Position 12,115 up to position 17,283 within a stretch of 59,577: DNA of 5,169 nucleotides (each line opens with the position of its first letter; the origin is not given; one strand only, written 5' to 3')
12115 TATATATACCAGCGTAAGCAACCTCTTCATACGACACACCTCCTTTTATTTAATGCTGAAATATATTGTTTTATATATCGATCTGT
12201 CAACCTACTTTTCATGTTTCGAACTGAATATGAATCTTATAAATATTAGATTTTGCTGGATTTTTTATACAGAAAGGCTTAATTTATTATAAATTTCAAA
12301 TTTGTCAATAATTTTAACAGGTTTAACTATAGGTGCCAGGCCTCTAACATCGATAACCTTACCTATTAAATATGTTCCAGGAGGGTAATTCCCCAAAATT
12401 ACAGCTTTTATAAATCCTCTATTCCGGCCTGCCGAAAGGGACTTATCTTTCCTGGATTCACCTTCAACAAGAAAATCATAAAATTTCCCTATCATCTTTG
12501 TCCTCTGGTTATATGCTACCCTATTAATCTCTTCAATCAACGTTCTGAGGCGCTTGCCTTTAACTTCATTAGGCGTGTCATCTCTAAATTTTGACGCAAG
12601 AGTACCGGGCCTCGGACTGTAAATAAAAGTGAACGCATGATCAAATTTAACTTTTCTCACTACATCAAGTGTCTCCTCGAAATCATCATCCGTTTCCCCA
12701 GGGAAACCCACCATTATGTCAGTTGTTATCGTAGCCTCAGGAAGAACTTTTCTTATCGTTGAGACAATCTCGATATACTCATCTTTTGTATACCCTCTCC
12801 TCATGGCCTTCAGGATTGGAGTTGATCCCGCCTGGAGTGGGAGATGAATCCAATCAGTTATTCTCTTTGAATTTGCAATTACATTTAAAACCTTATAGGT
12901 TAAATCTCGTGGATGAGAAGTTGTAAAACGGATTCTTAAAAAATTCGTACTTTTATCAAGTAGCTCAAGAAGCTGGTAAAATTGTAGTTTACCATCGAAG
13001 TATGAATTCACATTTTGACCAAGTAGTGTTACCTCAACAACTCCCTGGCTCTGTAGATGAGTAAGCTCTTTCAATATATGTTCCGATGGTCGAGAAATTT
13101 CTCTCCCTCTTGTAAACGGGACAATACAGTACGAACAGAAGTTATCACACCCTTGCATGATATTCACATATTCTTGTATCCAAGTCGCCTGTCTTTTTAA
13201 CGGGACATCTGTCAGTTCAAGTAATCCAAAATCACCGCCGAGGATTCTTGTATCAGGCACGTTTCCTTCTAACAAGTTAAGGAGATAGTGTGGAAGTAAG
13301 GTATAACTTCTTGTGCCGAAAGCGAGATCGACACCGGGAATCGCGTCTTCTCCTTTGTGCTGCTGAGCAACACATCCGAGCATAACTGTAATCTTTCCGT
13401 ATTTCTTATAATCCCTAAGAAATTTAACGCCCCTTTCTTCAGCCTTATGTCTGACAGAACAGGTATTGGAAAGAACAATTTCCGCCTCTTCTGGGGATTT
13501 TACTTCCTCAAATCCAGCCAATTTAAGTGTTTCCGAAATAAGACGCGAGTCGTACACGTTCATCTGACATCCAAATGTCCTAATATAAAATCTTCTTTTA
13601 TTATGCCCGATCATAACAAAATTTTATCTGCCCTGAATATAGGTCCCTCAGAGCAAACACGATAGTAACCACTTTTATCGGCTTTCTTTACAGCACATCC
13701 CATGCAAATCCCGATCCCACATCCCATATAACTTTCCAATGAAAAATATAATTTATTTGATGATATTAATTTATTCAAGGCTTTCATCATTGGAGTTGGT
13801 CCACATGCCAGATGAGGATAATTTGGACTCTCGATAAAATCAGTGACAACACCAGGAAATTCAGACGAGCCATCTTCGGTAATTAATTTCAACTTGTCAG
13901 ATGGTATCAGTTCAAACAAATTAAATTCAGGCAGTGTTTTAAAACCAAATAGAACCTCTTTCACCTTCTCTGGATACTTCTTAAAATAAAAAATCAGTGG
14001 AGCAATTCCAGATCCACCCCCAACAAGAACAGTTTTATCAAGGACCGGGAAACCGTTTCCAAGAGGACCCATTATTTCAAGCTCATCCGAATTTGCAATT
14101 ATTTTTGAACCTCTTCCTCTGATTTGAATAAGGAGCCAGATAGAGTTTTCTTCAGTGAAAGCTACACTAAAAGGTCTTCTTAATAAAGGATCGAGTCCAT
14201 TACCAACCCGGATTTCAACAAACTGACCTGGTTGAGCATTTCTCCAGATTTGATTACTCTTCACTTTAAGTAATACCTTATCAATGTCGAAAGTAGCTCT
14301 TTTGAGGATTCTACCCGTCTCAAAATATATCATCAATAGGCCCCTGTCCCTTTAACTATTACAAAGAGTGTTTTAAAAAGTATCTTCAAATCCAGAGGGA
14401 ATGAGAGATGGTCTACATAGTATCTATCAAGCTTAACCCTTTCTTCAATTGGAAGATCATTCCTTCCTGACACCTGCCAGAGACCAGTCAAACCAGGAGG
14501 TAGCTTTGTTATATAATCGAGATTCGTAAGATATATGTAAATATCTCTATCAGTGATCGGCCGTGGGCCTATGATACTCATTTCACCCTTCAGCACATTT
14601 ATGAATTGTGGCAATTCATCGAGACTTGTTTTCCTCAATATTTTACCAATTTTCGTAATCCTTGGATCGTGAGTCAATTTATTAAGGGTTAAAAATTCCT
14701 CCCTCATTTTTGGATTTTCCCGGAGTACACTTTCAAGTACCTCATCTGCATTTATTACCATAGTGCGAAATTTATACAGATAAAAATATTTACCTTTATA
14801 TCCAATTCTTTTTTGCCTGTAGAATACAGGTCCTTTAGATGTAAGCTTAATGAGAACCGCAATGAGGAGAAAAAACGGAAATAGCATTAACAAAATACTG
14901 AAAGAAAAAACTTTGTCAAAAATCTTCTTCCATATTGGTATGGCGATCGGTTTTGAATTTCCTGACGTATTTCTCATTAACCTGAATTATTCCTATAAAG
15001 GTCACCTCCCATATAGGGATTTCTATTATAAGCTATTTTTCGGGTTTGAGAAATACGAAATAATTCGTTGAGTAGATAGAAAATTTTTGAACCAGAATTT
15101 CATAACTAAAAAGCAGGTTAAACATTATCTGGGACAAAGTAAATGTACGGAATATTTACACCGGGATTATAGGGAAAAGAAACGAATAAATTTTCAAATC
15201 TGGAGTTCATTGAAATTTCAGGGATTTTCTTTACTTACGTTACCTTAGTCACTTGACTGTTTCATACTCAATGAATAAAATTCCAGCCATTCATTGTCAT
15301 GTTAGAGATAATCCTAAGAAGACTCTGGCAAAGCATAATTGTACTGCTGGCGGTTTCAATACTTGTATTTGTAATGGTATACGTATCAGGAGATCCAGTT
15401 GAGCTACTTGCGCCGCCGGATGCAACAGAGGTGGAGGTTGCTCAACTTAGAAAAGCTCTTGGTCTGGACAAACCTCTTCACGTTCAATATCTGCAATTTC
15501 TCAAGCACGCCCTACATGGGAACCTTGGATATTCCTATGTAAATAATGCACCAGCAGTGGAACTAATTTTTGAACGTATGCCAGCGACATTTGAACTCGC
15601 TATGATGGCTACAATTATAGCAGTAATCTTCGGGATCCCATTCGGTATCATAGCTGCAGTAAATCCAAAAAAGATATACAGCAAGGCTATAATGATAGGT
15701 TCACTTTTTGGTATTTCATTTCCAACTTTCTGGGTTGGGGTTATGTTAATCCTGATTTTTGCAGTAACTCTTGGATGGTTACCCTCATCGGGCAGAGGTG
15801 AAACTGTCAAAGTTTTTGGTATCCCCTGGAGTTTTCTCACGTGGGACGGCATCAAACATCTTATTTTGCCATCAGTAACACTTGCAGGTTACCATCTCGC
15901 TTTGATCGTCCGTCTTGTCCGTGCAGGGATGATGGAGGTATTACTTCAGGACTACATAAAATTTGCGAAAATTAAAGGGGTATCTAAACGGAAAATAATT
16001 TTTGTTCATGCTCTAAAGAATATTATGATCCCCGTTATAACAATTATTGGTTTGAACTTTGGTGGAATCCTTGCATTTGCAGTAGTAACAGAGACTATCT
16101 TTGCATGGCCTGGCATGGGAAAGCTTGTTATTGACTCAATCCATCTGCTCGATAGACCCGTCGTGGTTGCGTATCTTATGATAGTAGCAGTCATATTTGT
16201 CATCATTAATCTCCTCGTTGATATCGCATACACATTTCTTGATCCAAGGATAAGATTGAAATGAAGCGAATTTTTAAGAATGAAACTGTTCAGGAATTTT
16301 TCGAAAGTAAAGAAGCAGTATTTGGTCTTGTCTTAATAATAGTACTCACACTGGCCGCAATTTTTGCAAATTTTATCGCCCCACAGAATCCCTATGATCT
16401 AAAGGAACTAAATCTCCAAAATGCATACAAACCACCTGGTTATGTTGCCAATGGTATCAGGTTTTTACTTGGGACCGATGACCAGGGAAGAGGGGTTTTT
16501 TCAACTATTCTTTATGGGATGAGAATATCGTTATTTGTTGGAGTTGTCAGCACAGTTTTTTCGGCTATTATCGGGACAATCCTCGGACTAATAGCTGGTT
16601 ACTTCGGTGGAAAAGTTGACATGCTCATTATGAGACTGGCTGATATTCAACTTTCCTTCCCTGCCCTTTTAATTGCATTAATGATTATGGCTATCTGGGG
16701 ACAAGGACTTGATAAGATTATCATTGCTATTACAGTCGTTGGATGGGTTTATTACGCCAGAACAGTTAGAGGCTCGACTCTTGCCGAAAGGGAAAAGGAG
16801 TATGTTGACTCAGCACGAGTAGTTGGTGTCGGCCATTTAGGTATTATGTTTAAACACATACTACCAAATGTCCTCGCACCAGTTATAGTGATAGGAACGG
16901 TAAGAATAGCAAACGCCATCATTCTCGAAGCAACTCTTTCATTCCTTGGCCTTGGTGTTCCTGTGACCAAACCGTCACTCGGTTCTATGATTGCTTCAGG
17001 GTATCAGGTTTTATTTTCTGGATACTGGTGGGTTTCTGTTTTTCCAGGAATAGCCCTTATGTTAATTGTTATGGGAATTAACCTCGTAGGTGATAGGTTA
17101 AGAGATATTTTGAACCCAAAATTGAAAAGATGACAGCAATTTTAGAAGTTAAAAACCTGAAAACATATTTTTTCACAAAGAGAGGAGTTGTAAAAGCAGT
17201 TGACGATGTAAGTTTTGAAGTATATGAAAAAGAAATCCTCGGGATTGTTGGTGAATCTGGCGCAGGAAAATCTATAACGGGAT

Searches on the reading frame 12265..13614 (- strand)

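Call 78: search_protein_families(library=pfam, proteins=[window:12265-13614:-], max_evalue=0.00001)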
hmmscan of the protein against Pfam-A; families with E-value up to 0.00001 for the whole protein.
window:12265-13614:- (449 aa): 2 families
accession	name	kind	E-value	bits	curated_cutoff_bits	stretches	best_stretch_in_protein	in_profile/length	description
PF04055.27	Radical_SAM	-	5.2e-30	105.2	29.5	1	150-317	1-164/166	Radical SAM superfamily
PF00919.26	UPF0004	-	1.3e-22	80.1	27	1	8-89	1-85/98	Uncharacterized protein family UPF0004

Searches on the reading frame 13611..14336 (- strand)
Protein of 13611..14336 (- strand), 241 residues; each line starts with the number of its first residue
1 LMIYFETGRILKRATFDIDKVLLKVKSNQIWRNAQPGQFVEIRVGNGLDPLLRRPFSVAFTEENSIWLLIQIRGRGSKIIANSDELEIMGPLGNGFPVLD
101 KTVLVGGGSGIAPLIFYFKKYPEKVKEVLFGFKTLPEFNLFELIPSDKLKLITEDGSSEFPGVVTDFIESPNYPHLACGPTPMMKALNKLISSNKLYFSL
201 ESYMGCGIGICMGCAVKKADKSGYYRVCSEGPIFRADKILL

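Call 78: search_protein_families(library=pfam, proteins=[window:13611-14336:-], max_evalue=0.00001)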
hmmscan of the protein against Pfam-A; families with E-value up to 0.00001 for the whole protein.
window:13611-14336:- (241 aa): 1 family
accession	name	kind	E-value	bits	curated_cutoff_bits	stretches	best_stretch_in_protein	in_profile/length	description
PF10418.14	DHODB_Fe-S_bind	-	1.1e-14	54.3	23.9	1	201-239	1-40/41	Iron-sulfur cluster binding domain of dihydroorotate dehydrogenase B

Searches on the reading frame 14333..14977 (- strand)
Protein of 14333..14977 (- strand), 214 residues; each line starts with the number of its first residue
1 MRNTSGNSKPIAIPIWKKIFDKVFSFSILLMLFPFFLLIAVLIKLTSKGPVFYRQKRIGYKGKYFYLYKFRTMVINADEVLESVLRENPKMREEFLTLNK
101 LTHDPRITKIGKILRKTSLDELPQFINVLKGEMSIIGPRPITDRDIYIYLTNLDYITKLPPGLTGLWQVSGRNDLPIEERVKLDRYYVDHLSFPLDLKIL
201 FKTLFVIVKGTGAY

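Call 78: search_protein_families(library=pfam, proteins=[window:14333-14977:-], max_evalue=0.00001)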
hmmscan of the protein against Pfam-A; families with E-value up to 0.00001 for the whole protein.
window:14333-14977:- (214 aa): 1 family
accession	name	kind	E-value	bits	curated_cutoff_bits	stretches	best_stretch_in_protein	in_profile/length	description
PF02397.22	Bac_transf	-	3.4e-65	219.4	27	1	17-208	1-178/179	Bacterial sugar transferase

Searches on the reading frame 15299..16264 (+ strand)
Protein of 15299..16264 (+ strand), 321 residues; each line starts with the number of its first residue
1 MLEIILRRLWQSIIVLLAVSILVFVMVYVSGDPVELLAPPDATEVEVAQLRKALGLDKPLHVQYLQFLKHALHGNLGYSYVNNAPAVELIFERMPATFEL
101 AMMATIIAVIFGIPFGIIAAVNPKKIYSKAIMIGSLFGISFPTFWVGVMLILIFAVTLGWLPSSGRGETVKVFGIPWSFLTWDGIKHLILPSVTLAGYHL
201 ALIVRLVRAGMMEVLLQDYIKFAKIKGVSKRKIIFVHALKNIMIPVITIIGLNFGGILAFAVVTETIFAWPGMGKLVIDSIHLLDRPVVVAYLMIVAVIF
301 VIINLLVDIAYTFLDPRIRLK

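Call 78: search_protein_families(library=pfam, proteins=[window:15299-16264:+], max_evalue=0.00001)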
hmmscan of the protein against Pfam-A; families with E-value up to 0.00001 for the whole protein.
window:15299-16264:+ (321 aa): 2 families
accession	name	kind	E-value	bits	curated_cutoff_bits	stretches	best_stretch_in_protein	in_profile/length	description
PF00528.27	BPD_transp_1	-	2.1e-40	138.8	26.4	1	112-319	1-183/184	Binding-protein-dependent transport system inner membrane component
PF19300.4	BPD_transp_1_N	-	2.6e-15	57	23.8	1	1-101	1-114/114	Binding-prot-dependent transport system membrane comp, N-term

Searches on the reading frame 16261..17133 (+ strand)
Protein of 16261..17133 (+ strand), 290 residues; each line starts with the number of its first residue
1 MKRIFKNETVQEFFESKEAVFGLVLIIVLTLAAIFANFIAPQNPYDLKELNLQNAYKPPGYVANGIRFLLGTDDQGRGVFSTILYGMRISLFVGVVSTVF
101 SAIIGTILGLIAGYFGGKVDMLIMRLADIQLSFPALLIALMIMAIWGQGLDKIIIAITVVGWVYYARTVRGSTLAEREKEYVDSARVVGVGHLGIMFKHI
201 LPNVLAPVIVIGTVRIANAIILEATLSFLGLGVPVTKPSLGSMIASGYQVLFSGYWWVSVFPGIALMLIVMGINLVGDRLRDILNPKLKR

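Call 78: search_protein_families(library=pfam, proteins=[window:16261-17133:+], max_evalue=0.00001)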
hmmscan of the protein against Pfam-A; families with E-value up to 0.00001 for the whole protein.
window:16261-17133:+ (290 aa): 2 families
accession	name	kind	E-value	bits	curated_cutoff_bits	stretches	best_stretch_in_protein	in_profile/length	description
PF00528.27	BPD_transp_1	-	3.5e-33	115.3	26.4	1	105-289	1-183/184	Binding-protein-dependent transport system inner membrane component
PF12911.12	OppC_N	-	2.5e-10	40.5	23.9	1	9-59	6-53/53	N-terminal TM domain of oligopeptide transport permease C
